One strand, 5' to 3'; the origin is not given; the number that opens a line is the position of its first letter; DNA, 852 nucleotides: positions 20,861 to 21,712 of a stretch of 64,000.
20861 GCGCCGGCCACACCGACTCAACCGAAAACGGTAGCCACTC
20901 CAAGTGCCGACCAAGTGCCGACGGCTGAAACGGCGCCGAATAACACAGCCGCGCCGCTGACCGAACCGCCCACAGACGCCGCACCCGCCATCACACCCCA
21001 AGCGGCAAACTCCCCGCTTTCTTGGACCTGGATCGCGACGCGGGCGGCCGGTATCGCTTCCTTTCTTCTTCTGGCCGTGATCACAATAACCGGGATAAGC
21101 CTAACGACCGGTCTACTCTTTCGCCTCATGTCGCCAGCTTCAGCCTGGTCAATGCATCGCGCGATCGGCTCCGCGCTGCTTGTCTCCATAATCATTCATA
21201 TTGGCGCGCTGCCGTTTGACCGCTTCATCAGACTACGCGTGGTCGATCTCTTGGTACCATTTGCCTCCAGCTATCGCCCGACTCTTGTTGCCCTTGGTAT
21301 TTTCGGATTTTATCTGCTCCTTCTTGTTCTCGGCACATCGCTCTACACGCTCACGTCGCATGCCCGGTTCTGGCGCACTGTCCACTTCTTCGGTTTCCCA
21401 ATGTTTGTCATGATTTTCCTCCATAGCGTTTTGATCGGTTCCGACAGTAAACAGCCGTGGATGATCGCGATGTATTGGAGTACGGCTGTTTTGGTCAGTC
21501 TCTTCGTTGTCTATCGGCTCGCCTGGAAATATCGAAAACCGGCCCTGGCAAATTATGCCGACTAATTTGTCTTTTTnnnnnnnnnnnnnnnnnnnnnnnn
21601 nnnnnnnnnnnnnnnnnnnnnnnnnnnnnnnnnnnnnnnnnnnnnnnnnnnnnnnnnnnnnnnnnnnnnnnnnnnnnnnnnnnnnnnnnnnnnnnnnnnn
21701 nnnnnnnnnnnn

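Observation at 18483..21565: Three-gene operon: FNR-like flavoreductase, ApbE flavin transferase and ferric-reductase-type di-heme membrane protein (candidate split NOX-like transmembrane electron transfer system)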

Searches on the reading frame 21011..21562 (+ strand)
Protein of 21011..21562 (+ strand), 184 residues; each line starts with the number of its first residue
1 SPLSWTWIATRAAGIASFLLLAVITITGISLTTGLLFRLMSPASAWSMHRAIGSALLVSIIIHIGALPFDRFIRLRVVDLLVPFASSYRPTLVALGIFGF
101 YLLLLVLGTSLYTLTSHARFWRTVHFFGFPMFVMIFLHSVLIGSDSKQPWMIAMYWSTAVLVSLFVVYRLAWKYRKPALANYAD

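Call 5: search_protein_families(library=pfam, proteins=[window:21011-21562:+], max_evalue=10)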
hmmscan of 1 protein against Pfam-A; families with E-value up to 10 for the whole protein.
seq(184 aa): 1 family
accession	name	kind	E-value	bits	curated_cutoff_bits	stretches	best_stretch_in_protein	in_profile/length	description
PF20136.4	DUF6526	-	5.6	7.4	23.7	1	115-175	7-65/145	Family of unknown function (DUF6526)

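Call 6: search_solved_structures(query=window:21011-21562:+, max_evalue=10, show_alignments=3)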
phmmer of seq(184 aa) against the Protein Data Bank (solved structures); distinct sequences matched with E-value up to 10: 0.

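Call 7: find_homologous_proteins(query=window:21011-21562:+, max_evalue=0.001)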
Query seq(184 aa) (184 aa): 84 proteins with E <= 0.001 among 925 candidates.
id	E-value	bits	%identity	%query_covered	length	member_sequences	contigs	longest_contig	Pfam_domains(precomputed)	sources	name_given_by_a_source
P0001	1.9e-74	268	68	94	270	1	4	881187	PF01794.26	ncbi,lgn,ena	-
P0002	3.3e-73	263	68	93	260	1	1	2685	PF01794.26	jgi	jgi:methionine sulfoxide reductase heme-binding subunit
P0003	3.4e-70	254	66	93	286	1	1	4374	-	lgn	-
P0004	1.3e-68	249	63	97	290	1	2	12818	-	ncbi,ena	-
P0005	7.1e-68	246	66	93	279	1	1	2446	-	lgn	-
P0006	1.0e-67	246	64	93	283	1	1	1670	-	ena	-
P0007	3.3e-67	244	64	95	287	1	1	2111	-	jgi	jgi:methionine sulfoxide reductase heme-binding subunit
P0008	5.9e-67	243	64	98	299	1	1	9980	-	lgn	-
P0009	1.0e-66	242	65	93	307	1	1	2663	PF01292.27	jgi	jgi:hypothetical protein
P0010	1.9e-66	241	63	96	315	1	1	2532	-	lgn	-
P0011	2.1e-65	238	62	93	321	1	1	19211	-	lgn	-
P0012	5.9e-65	237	63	93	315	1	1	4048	-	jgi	jgi:hypothetical protein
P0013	8.8e-64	233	63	93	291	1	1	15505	-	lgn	-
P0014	9.7e-64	233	62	98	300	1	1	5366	-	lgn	-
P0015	6.6e-62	227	61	93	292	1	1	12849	-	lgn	-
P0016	1.5e-61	226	59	95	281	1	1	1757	PF01794.26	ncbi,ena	-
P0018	4.4e-61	224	58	95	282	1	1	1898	PF01794.26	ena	-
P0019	6.0e-61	224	56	96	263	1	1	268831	-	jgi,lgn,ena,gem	-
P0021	1.3e-60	222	60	94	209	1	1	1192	PF01794.26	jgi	-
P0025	9.8e-56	207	56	95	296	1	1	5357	PF01794.26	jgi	jgi:hypothetical protein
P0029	4.0e-30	123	39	90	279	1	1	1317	PF01794.26,PF18884.6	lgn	-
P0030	8.7e-25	106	37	93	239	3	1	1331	PF01794.26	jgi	jgi:predicted ferric reductase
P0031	1.5e-23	102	36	92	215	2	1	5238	PF01794.26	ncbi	-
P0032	2.9e-22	97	36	91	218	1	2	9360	PF01794.26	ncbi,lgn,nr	ncbi:MAG TPA: ferric reductase-like transmembrane domain-containing protein [Kofleriaceae bacterium]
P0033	8.3e-22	96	37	91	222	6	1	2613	PF01794.26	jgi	jgi:predicted ferric reductase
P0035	1.9e-20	92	36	92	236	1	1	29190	-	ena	-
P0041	1.4e-18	86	33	96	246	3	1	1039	PF01794.26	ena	-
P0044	2.4e-18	85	34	95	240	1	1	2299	PF01794.26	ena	-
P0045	2.7e-18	85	30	89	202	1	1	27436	PF01794.26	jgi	jgi:predicted ferric reductase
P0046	4.0e-18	84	33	99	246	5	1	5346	PF01794.26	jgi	jgi:predicted ferric reductase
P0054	1.4e-16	79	33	87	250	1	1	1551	PF01794.26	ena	-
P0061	9.2e-16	76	38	79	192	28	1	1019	PF01794.26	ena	-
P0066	1.1e-14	73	33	78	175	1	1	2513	PF01794.26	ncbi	-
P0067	1.2e-14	73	32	90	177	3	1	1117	PF01794.26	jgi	-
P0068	1.6e-14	72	36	90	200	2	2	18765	PF01794.26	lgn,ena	-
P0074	6.4e-11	61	36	72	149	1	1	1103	PF01794.26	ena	-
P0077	8.8e-10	57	38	54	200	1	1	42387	PF01794.26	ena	-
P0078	4.8e-9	54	30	89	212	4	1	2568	PF01794.26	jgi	jgi:methionine sulfoxide reductase heme-binding subunit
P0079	1.1e-8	53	30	93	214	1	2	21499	PF01794.26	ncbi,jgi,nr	ncbi:MAG TPA: hypothetical protein VHV28_08430 [Solirubrobacteraceae bacterium]|jgi:sulfoxide reduct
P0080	1.8e-8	53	29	80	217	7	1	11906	PF01794.26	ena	-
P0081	3.2e-8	52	29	89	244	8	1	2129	PF01794.26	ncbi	-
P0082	4.1e-8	51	29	84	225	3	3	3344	PF01794.26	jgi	jgi:sulfoxide reductase heme-binding subunit YedZ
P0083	2.6e-6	46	29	89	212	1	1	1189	PF01794.26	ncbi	-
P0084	5.8e-6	44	33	54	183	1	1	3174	PF01794.26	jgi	jgi:sulfoxide reductase heme-binding subunit YedZ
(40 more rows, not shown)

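Call 9: find_encoding_contigs(protein=P0001, flank=6000, max_places=3)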
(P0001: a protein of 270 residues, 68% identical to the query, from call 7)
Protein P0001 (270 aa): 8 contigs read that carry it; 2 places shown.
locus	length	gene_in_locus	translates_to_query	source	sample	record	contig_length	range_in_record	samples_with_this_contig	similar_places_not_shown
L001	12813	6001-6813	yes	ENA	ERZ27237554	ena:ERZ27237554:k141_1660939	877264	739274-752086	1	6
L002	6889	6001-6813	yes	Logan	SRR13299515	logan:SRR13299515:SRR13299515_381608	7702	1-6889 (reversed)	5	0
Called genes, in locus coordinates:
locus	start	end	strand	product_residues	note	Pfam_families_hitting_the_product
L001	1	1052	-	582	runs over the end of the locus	PF13231:PMT_2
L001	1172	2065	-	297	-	PF00892:EamA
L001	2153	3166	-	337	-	PF00512:HisKA, PF02518:HATPase_c, PF14501:HATPase_c_5 (weak)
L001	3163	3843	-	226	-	PF00072:Response_reg, PF00486:Trans_reg_C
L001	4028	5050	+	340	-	PF00175:NAD_binding_1, PF08030:NAD_binding_6 (faint)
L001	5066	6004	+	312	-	PF02424:ApbE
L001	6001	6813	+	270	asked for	PF01794:Ferric_reduct (weak)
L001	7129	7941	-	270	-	PF02673:BacA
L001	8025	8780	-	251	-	PF03372:Exo_endo_phos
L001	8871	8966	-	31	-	-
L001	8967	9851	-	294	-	PF00459:Inositol_P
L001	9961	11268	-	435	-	PF12704:MacB_PCD, PF02687:FtsX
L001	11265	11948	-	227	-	PF02463:SMC_N (faint), PF13555:AAA_29 (weak), PF00005:ABC_tran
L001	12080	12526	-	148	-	PF06210:DUF1003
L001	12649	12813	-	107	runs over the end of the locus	-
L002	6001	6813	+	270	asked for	PF01794:Ferric_reduct (weak)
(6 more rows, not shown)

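Call 10: find_encoding_contigs(protein=P0019, flank=6000, max_places=2)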
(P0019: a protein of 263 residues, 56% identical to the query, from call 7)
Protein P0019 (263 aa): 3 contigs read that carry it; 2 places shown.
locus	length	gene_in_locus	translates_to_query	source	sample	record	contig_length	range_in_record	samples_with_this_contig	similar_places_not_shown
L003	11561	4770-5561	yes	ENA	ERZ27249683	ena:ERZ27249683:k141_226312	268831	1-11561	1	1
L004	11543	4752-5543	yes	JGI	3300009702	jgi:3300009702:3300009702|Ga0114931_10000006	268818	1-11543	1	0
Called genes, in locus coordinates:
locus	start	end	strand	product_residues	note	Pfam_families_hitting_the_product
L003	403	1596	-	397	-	PF07690:MFS_1, PF00083:Sugar_tr, PF07690:MFS_1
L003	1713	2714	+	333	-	PF00962:A_deaminase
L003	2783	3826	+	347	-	PF00970:FAD_binding_6 (faint), PF00175:NAD_binding_1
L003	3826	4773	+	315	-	PF02424:ApbE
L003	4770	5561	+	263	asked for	-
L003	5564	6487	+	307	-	PF00781:DAGK_cat, PF19279:YegS_C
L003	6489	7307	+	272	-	PF22435:MRM3-like_sub_bind, PF00588:SpoU_methylase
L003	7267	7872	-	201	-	PF00081:Sod_Fe_N, PF02777:Sod_Fe_C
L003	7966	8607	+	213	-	PF01509:TruB_N, PF16198:TruB_C_2 (weak)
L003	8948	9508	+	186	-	-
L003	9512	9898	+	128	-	-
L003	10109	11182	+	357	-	PF00348:polyprenyl_synt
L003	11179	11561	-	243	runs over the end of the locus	PF23023:Anti-Pycsar_Apyc1, PF12706:Lactamase_B_2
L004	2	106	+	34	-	?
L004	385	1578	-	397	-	PF07690:MFS_1, PF00083:Sugar_tr, PF07690:MFS_1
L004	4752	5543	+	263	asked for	-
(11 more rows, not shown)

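Call 11: find_encoding_contigs(protein=P0011, flank=6000, max_places=2)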
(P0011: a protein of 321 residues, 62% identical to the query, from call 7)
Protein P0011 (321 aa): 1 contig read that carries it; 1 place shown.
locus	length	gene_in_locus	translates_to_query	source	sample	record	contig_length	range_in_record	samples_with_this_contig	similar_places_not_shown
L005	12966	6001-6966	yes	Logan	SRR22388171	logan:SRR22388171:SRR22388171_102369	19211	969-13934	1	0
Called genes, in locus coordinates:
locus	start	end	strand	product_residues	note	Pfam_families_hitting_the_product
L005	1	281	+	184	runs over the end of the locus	-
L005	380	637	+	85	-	-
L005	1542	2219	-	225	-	PF00160:Pro_isomerase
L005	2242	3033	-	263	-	PF01061:ABC2_membrane, PF12698:ABC2_membrane_3 (weak)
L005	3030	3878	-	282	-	PF00005:ABC_tran, PF13304:AAA_21 (weak)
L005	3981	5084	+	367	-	PF00175:NAD_binding_1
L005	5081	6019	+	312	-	PF02424:ApbE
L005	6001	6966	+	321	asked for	-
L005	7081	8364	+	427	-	PF00483:NTP_transferase, PF24894:Hexapep_GlmU, PF25084:LbH_EIF2B (weak)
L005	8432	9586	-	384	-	-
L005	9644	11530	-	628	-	PF13205:Big_5, PF13529:Peptidase_C39_2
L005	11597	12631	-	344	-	PF00154:RecA_N, PF08423:Rad51, PF06745:ATPase (faint), PF01637:ATPase_2 (weak), PF27531:MT3502_N (weak), PF02283:CobU (weak), PF21096:RecA_C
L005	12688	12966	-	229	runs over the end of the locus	PF13413:HTH_25, PF09136:Glucodextran_B (weak)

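Call 13: find_encoding_contigs(protein=P0035, flank=6000, max_places=2)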
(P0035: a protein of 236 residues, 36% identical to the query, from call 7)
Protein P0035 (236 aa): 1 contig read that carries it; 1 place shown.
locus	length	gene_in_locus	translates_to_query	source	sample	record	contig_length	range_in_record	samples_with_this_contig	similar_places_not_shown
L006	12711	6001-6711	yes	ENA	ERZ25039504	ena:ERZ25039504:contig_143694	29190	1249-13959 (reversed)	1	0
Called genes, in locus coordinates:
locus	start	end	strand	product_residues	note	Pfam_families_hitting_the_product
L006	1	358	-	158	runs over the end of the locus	-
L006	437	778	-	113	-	PF00072:Response_reg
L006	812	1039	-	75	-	-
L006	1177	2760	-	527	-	PF13207:AAA_17 (faint), PF13238:AAA_18 (faint), PF13671:AAA_33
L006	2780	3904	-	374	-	PF01988:VIT1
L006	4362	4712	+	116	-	-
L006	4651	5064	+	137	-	-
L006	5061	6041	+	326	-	PF02424:ApbE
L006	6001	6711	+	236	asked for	-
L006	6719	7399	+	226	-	PF00072:Response_reg, PF00486:Trans_reg_C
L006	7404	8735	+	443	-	PF00512:HisKA, PF02518:HATPase_c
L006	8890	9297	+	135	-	-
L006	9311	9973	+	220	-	-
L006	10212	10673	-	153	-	PF07883:Cupin_2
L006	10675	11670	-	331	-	PF05448:AXE1 (faint), PF02129:Peptidase_S15, PF00561:Abhydrolase_1 (weak), PF12146:Hydrolase_4, PF12697:Abhydrolase_6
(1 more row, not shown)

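Call 14: find_encoding_contigs(protein=P0045, flank=6000, max_places=2)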
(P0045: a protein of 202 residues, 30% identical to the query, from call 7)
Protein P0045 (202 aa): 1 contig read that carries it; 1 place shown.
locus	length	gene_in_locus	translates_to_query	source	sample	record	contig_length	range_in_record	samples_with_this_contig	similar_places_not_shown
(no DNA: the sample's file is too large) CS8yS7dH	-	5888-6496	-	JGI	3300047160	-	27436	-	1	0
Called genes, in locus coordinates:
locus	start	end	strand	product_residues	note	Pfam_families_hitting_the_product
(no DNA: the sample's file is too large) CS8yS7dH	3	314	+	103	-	?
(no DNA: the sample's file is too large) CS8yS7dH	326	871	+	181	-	PF13527:Acetyltransf_9 (weak), PF02474:NodA (weak), PF13508:Acetyltransf_7 (weak)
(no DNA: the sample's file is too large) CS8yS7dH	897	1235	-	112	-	-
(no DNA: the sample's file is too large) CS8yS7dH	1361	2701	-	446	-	PF00672:HAMP, PF00512:HisKA, PF02518:HATPase_c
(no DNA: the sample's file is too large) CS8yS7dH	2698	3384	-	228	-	PF00072:Response_reg, PF00486:Trans_reg_C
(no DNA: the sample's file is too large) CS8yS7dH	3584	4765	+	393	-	PF00089:Trypsin, PF17820:PDZ_6 (faint), PF13365:Trypsin_2, PF13180:PDZ_2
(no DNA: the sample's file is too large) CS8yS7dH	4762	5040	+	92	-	-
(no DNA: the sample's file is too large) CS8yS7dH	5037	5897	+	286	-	PF02424:ApbE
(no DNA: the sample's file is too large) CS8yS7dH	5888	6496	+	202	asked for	PF01794:Ferric_reduct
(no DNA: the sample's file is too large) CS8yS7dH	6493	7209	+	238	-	-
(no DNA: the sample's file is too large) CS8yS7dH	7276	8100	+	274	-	PF00583:Acetyltransf_1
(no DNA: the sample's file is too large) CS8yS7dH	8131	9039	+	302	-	PF13860:FlgD_ig (weak)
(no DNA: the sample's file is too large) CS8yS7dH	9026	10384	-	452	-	-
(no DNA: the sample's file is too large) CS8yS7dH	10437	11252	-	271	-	PF01522:Polysacc_deac_1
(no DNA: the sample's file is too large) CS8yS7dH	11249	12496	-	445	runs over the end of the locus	PF13360:PQQ_2, PF25293:Beta-prop_EMC1_N (faint), PF13570:Beta-prop_ACSF4, PF01011:PQQ (weak), PF13360:PQQ_2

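Call 22: find_related_loci(query=A1, collection=genome_contigs, flank=8000)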
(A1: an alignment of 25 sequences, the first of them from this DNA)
Query A1 (184 aa) in genome_contigs; peptide patterns used: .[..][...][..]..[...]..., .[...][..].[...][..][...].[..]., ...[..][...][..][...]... (x = any residue, [..] = any of these).
127 stretches matched a pattern; 22 encode a relative of the query (tblastn E <= 1e-3); 22 distinct loci.
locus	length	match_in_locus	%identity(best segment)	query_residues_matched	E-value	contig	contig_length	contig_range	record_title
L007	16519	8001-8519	68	5-177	6e-81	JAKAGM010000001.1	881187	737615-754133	MAG: bacterium isolate WY2.bin33 NODE_1_length_881187_cov_3.460649, whole genome shotgun sequence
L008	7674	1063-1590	61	1-176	6e-68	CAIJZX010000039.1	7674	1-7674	MAG: Candidatus Kerfeldbacteria bacterium isolate AlinenLipids_bin-4062 genome assembly, contig: bin-4062:39/42, whole g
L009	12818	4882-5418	63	1-179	9e-68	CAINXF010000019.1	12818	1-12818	MAG: Candidatus Kerfeldbacteria bacterium isolate AlinenSediments_bin-3800 genome assembly, contig: bin-3800:019/211, wh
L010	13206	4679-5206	61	1-176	2e-66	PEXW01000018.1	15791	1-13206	MAG: Candidatus Kerfeldbacteria bacterium CG08_land_8_20_14_0_20_43_14 CG08_land_8_20_14_0.20_scaffold_1789_c, whole gen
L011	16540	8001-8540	59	5-184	5e-64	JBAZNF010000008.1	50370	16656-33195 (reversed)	MAG: Patescibacteria group bacterium isolate SO_2017_LW4_60 scaffold_919_c2_LW137-91_2017, whole genome shotgun sequence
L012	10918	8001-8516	60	5-176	2e-62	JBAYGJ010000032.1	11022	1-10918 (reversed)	MAG: Patescibacteria group bacterium isolate SO_2016_GW1_122 scaffold10749_OW334_2016, whole genome shotgun sequence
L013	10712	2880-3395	61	5-176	1e-60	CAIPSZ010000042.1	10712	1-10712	Candidatus Kerfeldbacteria bacterium isolate T7-022_bin-570 genome assembly, contig: bin-570:042/195, whole genome shotg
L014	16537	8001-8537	62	1-179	7e-60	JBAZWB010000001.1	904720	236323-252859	MAG: Patescibacteria group bacterium isolate SO_2017_GW1_267 NODE_26_length_904720_cov_3.416747_OW334_2017, whole genome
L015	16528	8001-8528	41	3-178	1e-45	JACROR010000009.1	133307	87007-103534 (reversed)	MAG: Candidatus Niyogibacteria bacterium isolate NC_groundwater_1966_Pr3_S-0.2um_45_3 scaffold_177451, whole genome shot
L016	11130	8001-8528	39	3-178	4e-43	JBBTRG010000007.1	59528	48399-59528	MAG: Patescibacteria group bacterium isolate H32-bin003 H32_bin003_000000000007, whole genome shotgun sequence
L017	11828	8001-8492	43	7-170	1e-42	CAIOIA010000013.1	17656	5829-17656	uncultured Candidatus Peregrinibacteria bacterium isolate KTt_bin-1911 genome assembly, contig: bin-1911:013/140, whole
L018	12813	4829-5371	39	1-181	5e-42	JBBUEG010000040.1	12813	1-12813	MAG: Patescibacteria group bacterium isolate H52-bin073_1 H52_bin073_1_000000000040, whole genome shotgun sequence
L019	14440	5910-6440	38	1-176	9e-38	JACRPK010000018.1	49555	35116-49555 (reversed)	MAG: Candidatus Wolfebacteria bacterium isolate NC_groundwater_1985_Pr3_S-0.2um_36_7 scaffold_717951, whole genome shotg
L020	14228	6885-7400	32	7-181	2e-26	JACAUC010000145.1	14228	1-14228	MAG: Candidatus Chloroheliaceae bacterium isolate L227-5C MAG2_145, whole genome shotgun sequence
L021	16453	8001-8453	37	3-158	3e-24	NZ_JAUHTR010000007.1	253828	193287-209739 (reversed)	Fictibacillus fluitans strain NE201 7, whole genome shotgun sequence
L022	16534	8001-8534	30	4-184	8e-20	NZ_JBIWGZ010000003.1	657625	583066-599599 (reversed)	Rummeliibacillus sp. NPDC094406 NPDC094406_188_G6.ctg-0003, whole genome shotgun sequence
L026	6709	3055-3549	29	7-170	2e-16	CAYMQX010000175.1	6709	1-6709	MAG TPA_asm: uncultured Anaerolineaceae bacterium isolate binchicken_co27_90 genome assembly, contig: NODE_20043_length_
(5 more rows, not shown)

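Call 38: predict_structure(alignment_id=A1)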
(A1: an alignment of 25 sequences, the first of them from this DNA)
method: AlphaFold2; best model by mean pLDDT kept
length: 184 residues; sequences in the alignment: 25
mean_pLDDT: 89.7   pTM: 0.84
mean pLDDT of the five models: 89.7, 88.2, 88.0, 87.3, 85.3
residues with pLDDT >= 90: 121; 70-90: 52; 50-70: 10; < 50: 1
segments of 3 or more residues with pLDDT < 50: none
pLDDT, mean of each block of 10 residues (from residue 1): 79 94 95 95 95 96 91 87 89 93 92 83 90 94 85 96 96 79 56
secondary structure, 60 per line:
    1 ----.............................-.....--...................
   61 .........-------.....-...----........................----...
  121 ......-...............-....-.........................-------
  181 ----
elements in order: H5-33 H35-39 H42-69 H77-81 H90-113 H118-126 H128-142 H144-147 H149-173
